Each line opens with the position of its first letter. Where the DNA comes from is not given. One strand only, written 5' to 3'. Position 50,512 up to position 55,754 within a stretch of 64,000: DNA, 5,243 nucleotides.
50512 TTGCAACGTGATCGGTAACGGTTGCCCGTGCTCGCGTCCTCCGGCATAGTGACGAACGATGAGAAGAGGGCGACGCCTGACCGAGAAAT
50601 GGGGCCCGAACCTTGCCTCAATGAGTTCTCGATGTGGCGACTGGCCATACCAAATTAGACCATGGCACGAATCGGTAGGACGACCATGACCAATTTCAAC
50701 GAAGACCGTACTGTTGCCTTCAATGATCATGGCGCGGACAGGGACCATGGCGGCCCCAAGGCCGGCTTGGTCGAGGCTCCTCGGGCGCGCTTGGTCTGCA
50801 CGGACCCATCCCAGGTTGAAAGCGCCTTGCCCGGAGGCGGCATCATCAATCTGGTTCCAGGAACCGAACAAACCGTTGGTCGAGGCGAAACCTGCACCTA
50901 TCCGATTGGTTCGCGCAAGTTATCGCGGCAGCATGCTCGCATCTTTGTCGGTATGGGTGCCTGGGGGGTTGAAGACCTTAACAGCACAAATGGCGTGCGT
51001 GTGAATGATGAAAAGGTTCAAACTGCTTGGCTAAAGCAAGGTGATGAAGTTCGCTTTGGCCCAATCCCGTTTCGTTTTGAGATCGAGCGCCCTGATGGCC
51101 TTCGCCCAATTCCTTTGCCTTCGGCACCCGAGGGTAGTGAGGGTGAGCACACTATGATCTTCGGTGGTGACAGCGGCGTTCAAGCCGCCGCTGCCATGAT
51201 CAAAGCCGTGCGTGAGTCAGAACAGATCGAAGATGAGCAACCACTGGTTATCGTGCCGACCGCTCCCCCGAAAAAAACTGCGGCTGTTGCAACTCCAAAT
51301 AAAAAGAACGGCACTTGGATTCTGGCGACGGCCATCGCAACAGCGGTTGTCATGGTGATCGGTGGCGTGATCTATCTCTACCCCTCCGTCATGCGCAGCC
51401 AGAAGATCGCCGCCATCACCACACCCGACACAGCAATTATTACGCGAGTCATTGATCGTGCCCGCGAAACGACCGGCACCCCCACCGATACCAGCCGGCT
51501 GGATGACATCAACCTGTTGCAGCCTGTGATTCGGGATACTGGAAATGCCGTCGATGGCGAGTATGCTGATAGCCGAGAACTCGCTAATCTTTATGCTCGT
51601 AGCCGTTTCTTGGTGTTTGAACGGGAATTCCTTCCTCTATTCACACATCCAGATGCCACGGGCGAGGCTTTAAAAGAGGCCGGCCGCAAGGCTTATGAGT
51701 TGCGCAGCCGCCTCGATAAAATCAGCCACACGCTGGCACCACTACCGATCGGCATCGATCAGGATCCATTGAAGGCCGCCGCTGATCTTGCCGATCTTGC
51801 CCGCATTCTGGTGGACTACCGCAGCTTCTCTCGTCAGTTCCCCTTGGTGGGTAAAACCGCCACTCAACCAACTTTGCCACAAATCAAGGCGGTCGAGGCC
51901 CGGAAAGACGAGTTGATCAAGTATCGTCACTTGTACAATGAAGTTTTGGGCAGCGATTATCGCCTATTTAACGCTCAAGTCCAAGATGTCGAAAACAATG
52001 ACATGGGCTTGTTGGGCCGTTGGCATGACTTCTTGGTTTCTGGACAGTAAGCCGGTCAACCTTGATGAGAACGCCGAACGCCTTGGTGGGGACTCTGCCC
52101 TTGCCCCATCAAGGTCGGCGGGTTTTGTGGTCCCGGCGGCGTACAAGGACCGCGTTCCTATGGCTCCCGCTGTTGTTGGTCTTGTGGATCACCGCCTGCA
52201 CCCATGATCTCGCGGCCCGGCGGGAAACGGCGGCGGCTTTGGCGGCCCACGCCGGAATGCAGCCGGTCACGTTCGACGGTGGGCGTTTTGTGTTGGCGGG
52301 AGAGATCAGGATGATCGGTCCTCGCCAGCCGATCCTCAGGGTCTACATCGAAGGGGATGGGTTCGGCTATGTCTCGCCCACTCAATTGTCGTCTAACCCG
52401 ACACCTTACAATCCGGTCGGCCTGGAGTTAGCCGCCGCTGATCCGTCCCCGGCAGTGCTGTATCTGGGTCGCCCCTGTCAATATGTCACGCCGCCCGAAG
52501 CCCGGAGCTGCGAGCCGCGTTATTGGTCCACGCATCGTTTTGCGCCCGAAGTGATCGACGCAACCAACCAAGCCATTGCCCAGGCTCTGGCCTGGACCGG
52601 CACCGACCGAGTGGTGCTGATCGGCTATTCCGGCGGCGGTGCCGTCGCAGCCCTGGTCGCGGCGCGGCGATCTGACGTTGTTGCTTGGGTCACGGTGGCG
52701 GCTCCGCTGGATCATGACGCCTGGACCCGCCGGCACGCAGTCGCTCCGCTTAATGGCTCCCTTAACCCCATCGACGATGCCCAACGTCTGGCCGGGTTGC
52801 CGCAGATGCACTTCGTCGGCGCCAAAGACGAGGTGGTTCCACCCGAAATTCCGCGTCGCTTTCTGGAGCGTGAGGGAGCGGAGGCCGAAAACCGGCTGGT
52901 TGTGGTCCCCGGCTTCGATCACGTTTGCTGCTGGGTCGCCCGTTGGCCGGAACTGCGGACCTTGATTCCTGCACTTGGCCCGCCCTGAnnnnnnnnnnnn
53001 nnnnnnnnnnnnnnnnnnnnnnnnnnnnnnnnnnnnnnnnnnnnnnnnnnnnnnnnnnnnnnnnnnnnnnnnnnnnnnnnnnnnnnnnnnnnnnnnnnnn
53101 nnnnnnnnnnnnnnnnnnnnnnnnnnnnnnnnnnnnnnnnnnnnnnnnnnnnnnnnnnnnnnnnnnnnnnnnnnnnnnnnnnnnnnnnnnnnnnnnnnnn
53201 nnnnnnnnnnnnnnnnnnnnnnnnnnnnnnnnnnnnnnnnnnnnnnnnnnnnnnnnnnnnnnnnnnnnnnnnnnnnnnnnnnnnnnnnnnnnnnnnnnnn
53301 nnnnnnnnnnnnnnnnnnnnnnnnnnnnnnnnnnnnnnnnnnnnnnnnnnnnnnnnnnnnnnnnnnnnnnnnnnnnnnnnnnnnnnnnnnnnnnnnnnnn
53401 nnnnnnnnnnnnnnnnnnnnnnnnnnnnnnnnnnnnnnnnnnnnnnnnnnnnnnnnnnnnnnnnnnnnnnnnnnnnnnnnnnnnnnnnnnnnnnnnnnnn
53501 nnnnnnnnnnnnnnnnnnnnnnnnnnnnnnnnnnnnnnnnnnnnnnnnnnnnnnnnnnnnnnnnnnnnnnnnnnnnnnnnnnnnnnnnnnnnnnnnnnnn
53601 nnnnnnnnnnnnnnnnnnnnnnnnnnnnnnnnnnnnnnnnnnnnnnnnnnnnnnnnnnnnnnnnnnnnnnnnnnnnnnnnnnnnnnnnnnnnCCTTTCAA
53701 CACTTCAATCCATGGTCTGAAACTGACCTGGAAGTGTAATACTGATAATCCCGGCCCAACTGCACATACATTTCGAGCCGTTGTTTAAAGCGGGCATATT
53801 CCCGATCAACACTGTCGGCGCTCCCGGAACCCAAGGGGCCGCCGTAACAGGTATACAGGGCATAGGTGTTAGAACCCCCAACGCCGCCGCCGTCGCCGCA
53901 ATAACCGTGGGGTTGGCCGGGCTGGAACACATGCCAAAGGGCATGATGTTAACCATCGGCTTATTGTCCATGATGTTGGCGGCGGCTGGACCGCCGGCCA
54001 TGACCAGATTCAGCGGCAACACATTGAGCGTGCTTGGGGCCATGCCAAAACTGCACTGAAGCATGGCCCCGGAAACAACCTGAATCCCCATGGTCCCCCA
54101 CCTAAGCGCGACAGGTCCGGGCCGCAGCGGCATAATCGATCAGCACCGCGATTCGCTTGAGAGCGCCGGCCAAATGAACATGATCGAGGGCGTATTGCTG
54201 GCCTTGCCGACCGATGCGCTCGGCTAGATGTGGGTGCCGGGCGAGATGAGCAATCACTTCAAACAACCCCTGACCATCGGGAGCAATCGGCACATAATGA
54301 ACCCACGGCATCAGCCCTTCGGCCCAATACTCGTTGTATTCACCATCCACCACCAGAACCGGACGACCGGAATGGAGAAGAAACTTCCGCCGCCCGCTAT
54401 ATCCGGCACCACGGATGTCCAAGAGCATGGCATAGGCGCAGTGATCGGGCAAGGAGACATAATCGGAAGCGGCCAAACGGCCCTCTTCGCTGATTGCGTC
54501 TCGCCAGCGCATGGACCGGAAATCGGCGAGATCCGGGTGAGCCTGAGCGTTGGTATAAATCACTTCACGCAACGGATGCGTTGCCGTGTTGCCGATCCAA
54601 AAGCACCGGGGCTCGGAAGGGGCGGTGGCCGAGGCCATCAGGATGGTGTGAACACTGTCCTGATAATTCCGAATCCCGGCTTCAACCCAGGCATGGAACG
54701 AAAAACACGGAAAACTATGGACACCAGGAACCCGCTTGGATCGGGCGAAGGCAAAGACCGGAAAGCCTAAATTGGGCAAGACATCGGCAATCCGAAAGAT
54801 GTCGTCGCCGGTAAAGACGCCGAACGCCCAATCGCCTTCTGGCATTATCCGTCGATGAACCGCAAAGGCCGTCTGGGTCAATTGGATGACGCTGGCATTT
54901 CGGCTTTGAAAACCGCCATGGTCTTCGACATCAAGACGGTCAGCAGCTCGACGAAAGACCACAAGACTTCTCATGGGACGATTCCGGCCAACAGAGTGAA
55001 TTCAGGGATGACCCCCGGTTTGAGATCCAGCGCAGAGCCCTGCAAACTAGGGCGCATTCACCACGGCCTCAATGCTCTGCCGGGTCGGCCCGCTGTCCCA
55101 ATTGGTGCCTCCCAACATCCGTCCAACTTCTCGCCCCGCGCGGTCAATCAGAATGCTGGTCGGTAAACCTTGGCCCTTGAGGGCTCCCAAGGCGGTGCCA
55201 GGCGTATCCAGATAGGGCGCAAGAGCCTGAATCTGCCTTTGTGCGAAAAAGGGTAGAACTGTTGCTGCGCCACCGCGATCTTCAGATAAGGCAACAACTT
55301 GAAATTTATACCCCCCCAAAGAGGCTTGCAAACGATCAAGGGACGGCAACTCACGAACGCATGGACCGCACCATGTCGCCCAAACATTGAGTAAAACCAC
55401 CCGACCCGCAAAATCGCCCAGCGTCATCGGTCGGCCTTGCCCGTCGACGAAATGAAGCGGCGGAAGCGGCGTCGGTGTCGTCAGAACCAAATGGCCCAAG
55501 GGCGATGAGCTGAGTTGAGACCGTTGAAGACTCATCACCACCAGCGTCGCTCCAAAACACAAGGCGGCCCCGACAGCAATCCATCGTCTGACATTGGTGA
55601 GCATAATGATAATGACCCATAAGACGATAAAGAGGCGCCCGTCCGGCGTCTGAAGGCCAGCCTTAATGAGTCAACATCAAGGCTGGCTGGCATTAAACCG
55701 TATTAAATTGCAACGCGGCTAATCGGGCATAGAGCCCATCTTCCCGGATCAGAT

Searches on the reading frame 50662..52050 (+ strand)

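Call 73: search_protein_families(library=pfam, proteins=[window:50662-52050:+], max_evalue=0.001)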
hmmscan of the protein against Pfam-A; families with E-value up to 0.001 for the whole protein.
window:50662-52050:+ (462 aa): 2 families
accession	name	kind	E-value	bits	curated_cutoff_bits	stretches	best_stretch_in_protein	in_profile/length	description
PF00498.31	FHA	-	7.8e-17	61.9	20.7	1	71-133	2-67/67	FHA domain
PF16697.10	Yop-YscD_cpl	-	1.1e-07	32.4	33.2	1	66-140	15-91/94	Inner membrane component of T3SS, cytoplasmic domain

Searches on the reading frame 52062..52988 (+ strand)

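Call 73: search_protein_families(library=pfam, proteins=[window:52062-52988:+], max_evalue=0.001)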
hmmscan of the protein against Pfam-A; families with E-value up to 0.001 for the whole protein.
window:52062-52988:+ (308 aa): 3 families
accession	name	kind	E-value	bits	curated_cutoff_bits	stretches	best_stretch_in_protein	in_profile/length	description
PF12146.15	Hydrolase_4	-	1.4e-06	28.2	27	0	168-217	62-112/239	Serine aminopeptidase, S33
PF00561.26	Abhydrolase_1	-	3.5e-05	24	25.8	1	165-219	52-107/245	alpha/beta hydrolase fold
PF12697.13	Abhydrolase_6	-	0.00095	20.3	26.3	0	162-299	50-166/217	Alpha/beta hydrolase family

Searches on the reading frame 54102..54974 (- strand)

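Call 73: search_protein_families(library=pfam, proteins=[window:54102-54974:-], max_evalue=0.001)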
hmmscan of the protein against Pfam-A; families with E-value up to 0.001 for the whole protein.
window:54102-54974:- (290 aa): 1 family
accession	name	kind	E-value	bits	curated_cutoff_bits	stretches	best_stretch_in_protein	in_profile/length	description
PF05686.18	Glyco_transf_90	-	4.5e-29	102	24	1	71-267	107-304/396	Glycosyl transferase family 90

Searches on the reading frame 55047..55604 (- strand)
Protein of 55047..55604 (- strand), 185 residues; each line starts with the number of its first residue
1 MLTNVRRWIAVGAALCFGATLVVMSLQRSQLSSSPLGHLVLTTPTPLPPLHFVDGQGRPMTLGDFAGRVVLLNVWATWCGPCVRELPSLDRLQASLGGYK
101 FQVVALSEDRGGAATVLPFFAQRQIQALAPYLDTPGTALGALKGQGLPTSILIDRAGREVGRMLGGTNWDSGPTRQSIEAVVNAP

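Call 73: search_protein_families(library=pfam, proteins=[window:55047-55604:-], max_evalue=0.001)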
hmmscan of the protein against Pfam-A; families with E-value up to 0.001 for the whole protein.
window:55047-55604:- (185 aa): 4 families
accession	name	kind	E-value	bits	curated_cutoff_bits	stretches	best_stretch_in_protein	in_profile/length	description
PF08534.16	Redoxin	-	7.1e-13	49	26.6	1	47-179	6-145/148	Redoxin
PF00578.27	AhpC-TSA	-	4.1e-11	43.3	26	1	48-157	6-119/124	AhpC/TSA family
PF13905.12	Thioredoxin_8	-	1.8e-05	25.4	27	1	67-158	1-93/94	Thioredoxin-like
PF00085.26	Thioredoxin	-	0.00087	19.7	23.5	0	68-104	19-54/103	Thioredoxin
